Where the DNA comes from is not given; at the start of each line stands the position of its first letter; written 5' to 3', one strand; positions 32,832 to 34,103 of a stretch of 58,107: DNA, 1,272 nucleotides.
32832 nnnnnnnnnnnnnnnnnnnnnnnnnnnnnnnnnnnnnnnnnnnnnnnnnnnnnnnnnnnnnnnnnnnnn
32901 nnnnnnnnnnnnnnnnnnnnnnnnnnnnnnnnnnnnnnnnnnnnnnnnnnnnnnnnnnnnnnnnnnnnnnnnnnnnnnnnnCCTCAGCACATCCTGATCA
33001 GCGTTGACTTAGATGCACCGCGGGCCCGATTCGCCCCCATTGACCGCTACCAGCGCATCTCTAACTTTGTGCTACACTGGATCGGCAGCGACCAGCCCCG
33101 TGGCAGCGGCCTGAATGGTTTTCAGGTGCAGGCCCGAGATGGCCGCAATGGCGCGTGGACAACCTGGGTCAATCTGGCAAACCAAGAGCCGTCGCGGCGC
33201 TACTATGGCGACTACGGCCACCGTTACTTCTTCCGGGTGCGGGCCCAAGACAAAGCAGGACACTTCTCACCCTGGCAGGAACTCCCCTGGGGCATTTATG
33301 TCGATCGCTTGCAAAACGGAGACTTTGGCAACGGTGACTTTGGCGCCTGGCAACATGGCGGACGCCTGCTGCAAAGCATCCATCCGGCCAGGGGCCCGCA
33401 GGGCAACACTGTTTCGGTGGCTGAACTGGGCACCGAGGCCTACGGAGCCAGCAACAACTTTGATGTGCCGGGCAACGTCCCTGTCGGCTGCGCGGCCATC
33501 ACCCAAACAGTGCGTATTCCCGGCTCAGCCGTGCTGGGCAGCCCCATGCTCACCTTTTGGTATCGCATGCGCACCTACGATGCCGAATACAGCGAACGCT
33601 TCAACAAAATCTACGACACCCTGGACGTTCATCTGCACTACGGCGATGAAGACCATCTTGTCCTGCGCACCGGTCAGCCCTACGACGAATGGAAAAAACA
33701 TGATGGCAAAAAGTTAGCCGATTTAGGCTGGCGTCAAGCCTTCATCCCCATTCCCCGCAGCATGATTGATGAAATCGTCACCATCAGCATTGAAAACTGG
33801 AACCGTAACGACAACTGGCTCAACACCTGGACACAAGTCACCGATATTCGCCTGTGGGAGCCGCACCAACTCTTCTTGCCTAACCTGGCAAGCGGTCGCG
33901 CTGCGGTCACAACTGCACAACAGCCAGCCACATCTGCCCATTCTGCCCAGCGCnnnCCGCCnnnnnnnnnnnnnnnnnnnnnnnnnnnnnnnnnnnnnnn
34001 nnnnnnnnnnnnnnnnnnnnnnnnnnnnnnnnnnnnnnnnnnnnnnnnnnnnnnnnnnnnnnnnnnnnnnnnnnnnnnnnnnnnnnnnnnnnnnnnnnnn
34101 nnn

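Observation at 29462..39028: Candidate undescribed surface-sensing system: Ig-repeat giant + TPR-PT + propeller-PT + GAF/PAS kinase, with an OmpR regulator upstream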

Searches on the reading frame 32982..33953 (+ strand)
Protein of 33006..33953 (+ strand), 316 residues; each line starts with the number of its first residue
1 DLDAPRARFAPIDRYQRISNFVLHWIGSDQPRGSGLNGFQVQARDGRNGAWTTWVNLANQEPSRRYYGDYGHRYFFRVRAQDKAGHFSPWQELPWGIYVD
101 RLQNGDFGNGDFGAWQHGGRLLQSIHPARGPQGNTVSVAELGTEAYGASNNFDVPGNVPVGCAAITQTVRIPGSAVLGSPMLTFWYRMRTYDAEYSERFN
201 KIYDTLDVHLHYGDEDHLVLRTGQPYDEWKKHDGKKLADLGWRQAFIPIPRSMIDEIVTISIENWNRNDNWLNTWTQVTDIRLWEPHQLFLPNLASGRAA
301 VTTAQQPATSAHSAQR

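Call 22: search_protein_families(library=pfam, proteins=[window:33006-33953:+], max_evalue=10)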
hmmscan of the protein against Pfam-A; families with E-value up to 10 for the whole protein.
seq(316 aa): 1 family
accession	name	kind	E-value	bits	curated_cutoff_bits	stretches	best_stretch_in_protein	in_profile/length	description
PF25788.1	Ig_Rha78A_N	-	0.074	13.8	27.4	1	23-93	22-96/105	Rha78A-like, N-terminal immunoglobulin domain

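Call 44: find_homologous_proteins(query=window:33006-33890:+)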
Query seq(295 aa) (295 aa): 3 proteins with E <= 0.001 among 470 candidates.
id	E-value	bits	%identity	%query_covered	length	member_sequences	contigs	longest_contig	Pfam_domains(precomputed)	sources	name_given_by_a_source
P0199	2.1e-134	466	66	100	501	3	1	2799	-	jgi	jgi:hypothetical protein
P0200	1.1e-87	312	67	67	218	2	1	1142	-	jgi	-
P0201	3.2e-33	133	79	24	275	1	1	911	PF09113.16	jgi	jgi:hypothetical protein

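Call 55: search_solved_structures(query=A4, max_evalue=10)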
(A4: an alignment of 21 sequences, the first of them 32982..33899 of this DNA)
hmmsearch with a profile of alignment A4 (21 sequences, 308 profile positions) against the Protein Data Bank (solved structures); distinct sequences matched with E-value up to 10: 64 (the best 60 are shown).
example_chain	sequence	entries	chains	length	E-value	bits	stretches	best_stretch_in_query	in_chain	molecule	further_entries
8q6t_I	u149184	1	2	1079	5.6e-43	150.6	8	25-99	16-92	Titin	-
8g4l_bm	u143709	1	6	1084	1.4e-42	149.3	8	24-98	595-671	Titin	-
8bnq_A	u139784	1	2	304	1.3e-12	50.9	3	22-93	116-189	Titin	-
8bvo_A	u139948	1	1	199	4.9e-12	49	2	25-93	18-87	Titin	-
8q6t_V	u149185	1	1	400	5.8e-12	48.8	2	24-97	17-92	Myosin-binding protein C, cardiac-type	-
8bxr_A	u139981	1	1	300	1.5e-11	47.4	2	24-93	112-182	Titin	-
3lpw_A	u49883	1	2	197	9.6e-11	44.8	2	21-91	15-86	A77-A78 domain from Titin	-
8g4l_bo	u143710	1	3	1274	4.9e-10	42.4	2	22-95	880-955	Myosin-binding protein C, cardiac-type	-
5fm5_M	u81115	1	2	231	2e-06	30.6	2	24-108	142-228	MYOMESIN-1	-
8oq9_A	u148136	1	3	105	2e-06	30.6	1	22-92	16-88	Titin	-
8orl_A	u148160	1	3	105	2.7e-06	30.1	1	22-91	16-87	Titin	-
8oiy_A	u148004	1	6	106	1.8e-05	27.4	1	11-93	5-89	Titin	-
8bw6_A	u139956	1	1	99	1.8e-05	27.4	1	25-93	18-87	Titin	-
4o00_A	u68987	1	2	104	2.1e-05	27.2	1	11-93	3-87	Titin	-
2yux_A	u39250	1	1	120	3.5e-05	26.5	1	26-94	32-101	Myosin-binding protein C, slow-type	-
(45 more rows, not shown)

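Call 64: predict_structure(alignment_id=A5)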
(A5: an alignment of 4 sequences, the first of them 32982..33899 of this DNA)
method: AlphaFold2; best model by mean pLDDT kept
length: 306 residues; sequences in the alignment: 4
mean_pLDDT: 45.1   pTM: 0.42
mean pLDDT of the five models: 45.1, 43.8, 42.2, 40.5, 39.5
residues with pLDDT >= 90: 0; 70-90: 8; 50-70: 111; < 50: 187
segments of 3 or more residues with pLDDT < 50: 1-34, 39-44, 63-80, 102-172, 180-187, 199-211, 243-245, 274-284, 293-306
pLDDT, mean of each block of 10 residues (from residue 1): 36 26 34 49 56 63 41 38 65 71 44 26 26 32 33 34 33 49 47 55 36 62 64 51 50 63 60 43 49 32 24
secondary structure, 60 per line:
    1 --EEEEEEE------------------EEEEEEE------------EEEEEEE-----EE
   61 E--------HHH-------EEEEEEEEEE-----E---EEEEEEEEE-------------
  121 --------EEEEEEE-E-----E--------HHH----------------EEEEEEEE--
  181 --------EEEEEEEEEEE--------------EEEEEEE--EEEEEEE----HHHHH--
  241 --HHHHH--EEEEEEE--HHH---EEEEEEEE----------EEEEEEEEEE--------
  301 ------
elements in order: E3-9 E28-34 E47-53 E59-61 E80-89 E99-107 E129-135 E171-178 E189-199 E214-220 E223-229 H234-238 H243-247 E250-256 E265-272 E283-292

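Call 65: search_protein_families(library=pfam, alignment_id=A4, max_evalue=1)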
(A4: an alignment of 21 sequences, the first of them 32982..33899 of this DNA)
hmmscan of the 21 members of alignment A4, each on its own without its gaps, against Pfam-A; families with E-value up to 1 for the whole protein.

A. member 1, window:32982-33899:+ (306 aa): 1 family
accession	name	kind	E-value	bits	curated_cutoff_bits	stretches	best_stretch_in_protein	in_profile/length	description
PF25788.1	Ig_Rha78A_N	-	0.071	13.8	27.4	1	31-101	22-96/105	Rha78A-like, N-terminal immunoglobulin domain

B. families by the number of members that match (of 21 scanned): 9 families
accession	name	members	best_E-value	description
PF00041.27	fn3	4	3.6e-08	Fibronectin type III domain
PF25788.1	Ig_Rha78A_N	3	0.013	Rha78A-like, N-terminal immunoglobulin domain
PF25059.1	FN3_DSCAM-DSCAML_C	2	0.0004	DSCAM/DSCAML C-terminal Fn3-like domain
PF16656.11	Pur_ac_phosph_N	1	0.0057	Purple acid Phosphatase, N-terminal domain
PF01108.23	Tissue_fac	1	0.0075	Tissue factor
PF12245.14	Big_3_2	1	0.0082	Bacterial Ig-like domain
PF19077.6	Big_13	1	0.019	Bacterial Ig-like domain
PF11454.13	DUF3016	1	0.067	Protein of unknown function (DUF3016)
PF03443.20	AA9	1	0.2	Auxiliary Activity family 9 (formerly GH61)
